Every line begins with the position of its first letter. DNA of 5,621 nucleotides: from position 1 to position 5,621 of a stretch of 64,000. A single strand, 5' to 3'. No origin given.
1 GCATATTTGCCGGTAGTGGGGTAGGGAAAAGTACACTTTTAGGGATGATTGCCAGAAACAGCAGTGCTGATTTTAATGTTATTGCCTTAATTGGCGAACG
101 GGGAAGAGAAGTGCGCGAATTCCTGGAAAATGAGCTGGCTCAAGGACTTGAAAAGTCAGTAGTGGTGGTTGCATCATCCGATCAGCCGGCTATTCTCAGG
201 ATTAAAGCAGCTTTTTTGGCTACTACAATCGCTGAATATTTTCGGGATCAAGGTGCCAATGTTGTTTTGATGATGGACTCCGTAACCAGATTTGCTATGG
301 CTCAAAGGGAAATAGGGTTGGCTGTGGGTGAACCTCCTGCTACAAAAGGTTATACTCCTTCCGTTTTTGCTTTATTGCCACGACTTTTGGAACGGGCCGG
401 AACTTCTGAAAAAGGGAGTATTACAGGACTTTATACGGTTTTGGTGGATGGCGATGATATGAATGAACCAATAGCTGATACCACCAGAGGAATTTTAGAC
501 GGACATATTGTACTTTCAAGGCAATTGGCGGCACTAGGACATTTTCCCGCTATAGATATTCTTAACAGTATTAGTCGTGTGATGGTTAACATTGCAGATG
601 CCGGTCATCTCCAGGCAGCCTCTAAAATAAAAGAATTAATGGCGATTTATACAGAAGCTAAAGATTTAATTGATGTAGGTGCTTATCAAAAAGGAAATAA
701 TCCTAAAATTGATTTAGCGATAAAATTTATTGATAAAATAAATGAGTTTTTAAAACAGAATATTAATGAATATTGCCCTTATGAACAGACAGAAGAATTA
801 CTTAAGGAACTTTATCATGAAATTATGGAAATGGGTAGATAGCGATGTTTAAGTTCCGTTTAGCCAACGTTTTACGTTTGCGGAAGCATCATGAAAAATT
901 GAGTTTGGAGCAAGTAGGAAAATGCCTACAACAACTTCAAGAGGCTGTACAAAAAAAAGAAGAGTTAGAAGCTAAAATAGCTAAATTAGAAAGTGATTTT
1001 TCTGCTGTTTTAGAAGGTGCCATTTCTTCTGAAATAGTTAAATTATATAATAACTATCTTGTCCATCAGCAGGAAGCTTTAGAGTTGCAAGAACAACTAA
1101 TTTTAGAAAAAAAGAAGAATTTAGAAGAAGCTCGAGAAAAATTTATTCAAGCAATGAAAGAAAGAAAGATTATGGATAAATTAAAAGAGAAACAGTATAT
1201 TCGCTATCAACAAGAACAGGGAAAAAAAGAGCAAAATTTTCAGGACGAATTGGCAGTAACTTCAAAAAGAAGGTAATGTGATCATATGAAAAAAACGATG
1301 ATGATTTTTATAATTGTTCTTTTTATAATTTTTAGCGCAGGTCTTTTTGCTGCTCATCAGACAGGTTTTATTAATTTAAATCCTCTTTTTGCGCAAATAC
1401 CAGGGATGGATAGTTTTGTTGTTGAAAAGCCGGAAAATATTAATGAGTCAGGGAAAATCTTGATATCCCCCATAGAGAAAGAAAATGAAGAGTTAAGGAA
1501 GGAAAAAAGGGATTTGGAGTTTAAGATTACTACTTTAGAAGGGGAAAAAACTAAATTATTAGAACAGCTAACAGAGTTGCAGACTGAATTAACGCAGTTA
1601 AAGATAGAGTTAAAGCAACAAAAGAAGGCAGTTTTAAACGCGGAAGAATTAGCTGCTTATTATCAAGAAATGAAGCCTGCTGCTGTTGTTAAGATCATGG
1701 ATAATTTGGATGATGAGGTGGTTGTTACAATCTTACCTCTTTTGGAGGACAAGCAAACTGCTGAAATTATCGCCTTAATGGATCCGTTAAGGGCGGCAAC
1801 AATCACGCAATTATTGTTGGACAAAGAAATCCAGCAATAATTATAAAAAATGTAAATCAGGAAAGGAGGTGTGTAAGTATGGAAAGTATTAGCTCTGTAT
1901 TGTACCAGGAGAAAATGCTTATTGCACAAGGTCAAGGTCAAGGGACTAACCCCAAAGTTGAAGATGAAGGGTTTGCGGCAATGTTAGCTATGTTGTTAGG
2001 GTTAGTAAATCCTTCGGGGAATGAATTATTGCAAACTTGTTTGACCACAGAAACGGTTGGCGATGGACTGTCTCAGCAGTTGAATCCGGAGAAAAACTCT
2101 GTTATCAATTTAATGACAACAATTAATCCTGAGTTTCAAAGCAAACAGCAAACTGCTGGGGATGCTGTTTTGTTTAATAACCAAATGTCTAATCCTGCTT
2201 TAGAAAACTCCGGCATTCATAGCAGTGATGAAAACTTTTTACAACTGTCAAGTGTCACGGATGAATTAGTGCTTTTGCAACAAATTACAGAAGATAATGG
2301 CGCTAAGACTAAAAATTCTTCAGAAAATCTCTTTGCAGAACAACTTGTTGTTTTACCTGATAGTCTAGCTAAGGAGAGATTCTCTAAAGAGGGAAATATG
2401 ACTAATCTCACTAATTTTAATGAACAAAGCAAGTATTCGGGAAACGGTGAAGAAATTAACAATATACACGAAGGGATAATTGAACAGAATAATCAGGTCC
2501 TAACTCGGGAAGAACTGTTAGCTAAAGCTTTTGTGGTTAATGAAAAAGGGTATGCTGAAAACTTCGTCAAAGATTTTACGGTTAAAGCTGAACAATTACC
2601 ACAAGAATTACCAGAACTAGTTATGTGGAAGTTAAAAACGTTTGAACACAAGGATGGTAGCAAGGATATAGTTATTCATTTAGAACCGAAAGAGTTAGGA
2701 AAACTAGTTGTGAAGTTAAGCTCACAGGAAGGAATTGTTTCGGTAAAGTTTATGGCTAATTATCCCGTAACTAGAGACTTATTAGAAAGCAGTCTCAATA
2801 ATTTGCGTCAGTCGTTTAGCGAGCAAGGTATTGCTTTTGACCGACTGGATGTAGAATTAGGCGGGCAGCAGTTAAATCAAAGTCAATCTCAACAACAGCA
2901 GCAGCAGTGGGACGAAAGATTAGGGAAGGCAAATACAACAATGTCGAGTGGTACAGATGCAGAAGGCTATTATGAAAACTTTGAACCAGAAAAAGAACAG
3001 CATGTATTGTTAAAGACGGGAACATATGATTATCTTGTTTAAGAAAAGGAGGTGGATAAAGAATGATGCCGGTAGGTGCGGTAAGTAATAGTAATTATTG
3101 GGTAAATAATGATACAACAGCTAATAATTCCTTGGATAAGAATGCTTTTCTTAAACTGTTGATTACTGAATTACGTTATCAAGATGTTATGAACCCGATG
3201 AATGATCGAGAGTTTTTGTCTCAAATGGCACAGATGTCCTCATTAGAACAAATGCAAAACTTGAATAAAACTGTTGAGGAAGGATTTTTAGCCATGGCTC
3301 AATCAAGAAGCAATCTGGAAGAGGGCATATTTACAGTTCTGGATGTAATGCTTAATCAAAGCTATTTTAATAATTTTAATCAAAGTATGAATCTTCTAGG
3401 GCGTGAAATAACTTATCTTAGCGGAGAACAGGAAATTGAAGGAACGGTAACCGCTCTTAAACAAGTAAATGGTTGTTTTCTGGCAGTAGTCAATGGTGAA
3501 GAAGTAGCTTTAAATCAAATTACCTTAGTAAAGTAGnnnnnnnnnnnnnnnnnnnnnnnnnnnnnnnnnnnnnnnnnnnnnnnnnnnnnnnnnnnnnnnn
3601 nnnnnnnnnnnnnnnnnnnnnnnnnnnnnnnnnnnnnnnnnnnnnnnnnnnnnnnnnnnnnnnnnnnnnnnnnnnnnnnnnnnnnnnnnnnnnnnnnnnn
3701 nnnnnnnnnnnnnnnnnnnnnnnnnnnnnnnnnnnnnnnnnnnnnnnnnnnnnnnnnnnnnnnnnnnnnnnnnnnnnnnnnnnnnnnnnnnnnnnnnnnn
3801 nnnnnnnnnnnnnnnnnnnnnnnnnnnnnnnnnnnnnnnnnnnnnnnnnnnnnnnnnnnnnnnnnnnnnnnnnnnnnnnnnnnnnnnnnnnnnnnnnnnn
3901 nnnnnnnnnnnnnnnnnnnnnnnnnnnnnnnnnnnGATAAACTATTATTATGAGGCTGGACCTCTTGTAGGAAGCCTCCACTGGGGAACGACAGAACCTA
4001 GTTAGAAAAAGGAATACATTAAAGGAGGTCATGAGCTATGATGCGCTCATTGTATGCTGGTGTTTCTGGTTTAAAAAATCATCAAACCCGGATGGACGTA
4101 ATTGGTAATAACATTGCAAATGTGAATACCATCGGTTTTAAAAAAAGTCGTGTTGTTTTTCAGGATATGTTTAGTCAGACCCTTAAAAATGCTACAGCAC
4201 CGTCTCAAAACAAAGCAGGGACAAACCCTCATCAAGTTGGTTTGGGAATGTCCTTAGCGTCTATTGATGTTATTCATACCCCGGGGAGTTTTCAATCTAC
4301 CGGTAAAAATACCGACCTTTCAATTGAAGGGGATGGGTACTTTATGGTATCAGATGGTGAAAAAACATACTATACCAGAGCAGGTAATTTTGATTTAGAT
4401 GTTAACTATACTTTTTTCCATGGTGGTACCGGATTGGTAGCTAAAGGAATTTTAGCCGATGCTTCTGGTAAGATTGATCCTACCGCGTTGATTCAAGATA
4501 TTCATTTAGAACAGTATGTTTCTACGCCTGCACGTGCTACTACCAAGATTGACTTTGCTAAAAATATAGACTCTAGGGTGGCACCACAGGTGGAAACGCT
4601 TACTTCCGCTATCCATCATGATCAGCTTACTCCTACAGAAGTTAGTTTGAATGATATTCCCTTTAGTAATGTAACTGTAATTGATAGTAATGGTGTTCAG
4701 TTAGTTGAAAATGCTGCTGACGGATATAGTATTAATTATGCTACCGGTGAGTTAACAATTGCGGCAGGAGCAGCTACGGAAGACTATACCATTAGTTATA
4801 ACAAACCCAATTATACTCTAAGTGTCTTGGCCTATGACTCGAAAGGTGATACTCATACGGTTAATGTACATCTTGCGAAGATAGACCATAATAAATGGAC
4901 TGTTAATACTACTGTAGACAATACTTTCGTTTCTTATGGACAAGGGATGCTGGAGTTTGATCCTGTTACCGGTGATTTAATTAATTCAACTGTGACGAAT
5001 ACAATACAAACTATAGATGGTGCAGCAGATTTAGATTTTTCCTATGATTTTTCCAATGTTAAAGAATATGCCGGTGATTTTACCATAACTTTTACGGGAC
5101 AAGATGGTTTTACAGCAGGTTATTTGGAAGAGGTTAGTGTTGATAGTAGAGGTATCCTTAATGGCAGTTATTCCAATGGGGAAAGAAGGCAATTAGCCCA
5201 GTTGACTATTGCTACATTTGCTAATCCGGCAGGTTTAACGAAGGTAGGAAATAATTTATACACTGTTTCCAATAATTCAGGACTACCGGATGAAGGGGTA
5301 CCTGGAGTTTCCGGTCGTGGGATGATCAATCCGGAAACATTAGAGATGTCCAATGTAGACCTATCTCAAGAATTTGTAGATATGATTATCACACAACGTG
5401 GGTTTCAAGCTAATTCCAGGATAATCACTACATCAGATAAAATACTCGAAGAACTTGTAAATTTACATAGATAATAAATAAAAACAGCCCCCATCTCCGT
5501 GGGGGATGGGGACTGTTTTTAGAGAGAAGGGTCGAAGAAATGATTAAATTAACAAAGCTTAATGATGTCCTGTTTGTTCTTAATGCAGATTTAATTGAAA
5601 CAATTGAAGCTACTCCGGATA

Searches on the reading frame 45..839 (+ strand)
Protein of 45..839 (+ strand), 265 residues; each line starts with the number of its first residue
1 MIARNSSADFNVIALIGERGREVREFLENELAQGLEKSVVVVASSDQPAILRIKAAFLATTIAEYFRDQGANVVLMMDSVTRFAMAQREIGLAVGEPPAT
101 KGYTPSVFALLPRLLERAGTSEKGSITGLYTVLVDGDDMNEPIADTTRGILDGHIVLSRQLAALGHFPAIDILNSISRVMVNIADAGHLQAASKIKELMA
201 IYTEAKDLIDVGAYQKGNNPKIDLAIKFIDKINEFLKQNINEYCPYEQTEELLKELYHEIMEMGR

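Call 50: search_protein_families(library=pfam, proteins=[window:45-839:+], max_evalue=0.00001)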
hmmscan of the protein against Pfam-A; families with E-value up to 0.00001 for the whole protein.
window:45-839:+ (265 aa): 2 families
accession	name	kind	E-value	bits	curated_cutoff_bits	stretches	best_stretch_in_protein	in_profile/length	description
PF00006.31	ATP-synt_ab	-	8.9e-74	248.1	29.5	1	1-177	33-213/213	ATP synthase alpha/beta family, nucleotide-binding domain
PF18269.6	T3SS_ATPase_C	-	3.2e-26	91.4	22.7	1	185-255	2-72/72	T3SS EscN ATPase C-terminal domain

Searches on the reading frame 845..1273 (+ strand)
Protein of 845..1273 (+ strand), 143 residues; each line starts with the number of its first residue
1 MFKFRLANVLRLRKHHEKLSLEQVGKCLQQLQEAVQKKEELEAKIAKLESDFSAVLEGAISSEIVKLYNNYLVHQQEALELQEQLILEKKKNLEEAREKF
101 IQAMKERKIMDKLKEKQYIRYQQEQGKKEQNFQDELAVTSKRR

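Call 50: search_protein_families(library=pfam, proteins=[window:845-1273:+], max_evalue=0.00001)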
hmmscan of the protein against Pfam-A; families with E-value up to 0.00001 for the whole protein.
window:845-1273:+ (143 aa): 1 family
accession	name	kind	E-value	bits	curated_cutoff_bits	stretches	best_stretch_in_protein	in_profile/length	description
PF02050.21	FliJ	-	6.1e-16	59.2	28.4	1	22-138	5-120/123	Flagellar FliJ protein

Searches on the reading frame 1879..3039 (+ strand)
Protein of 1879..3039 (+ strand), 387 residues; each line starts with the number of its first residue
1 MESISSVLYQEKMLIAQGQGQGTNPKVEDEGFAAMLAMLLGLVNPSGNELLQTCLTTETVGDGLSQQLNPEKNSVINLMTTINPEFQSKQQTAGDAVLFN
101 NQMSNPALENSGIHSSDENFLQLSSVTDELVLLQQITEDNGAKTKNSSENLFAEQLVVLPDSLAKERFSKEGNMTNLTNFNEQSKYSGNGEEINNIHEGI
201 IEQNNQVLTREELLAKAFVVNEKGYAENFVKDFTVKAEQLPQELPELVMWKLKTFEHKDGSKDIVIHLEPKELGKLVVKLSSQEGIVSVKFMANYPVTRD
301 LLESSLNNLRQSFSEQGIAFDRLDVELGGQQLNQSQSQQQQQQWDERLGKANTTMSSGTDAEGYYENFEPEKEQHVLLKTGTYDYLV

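Call 50: search_protein_families(library=pfam, proteins=[window:1879-3039:+], max_evalue=0.00001)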
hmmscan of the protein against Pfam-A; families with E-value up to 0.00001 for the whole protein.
window:1879-3039:+ (387 aa): 1 family
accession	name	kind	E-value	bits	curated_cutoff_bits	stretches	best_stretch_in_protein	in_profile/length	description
PF02120.21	Flg_hook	-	1.4e-18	66.9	29.8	1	256-332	7-83/85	Flagellar hook-length control protein FliK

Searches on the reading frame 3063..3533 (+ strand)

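Call 50: search_protein_families(library=pfam, proteins=[window:3063-3533:+], max_evalue=0.00001)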
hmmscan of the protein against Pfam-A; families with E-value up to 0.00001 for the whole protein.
window:3063-3533:+ (157 aa): 1 family
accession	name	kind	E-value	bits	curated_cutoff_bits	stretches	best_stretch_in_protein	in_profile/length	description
PF03963.19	FlgD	-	2.1e-21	76.3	27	1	14-72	16-74/75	Flagellar hook capping protein - N-terminal region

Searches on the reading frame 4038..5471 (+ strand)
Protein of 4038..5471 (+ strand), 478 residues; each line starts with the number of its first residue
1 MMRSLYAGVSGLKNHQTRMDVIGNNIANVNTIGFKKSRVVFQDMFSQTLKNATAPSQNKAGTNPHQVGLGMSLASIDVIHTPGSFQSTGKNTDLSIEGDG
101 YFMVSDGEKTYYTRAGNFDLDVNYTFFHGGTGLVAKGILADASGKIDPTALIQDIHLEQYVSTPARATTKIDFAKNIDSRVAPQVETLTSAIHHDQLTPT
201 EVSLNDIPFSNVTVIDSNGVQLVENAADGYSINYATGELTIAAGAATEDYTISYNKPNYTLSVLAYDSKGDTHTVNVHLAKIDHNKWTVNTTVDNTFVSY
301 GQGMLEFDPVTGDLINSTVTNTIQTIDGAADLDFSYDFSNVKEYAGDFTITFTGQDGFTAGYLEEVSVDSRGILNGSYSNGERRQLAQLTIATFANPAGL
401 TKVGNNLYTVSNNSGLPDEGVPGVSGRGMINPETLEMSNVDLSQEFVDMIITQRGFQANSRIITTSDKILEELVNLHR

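Call 50: search_protein_families(library=pfam, proteins=[window:4038-5471:+], max_evalue=0.00001)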
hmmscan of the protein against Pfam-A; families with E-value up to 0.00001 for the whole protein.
window:4038-5471:+ (478 aa): 4 families
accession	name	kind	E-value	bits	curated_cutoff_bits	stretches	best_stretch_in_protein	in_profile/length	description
PF06429.18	Flg_bbr_C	-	2.7e-15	56.1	23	1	434-476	4-46/46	Flagellar basal body rod FlgEFG protein C-terminal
PF00460.25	Flg_bb_rod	-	5.4e-11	42.6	20.7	1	5-35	1-31/31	Flagella basal body rod protein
PF07559.19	FlgE_D2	-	2.4e-09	38.3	22.7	1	256-358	19-142/142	Flagellar basal body protein FlaE D2 domain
PF22692.1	LlgE_F_G_D1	-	6.3e-08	33.1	27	1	96-127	2-34/64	Flagellar hook protein FlgE/F/G D1 domain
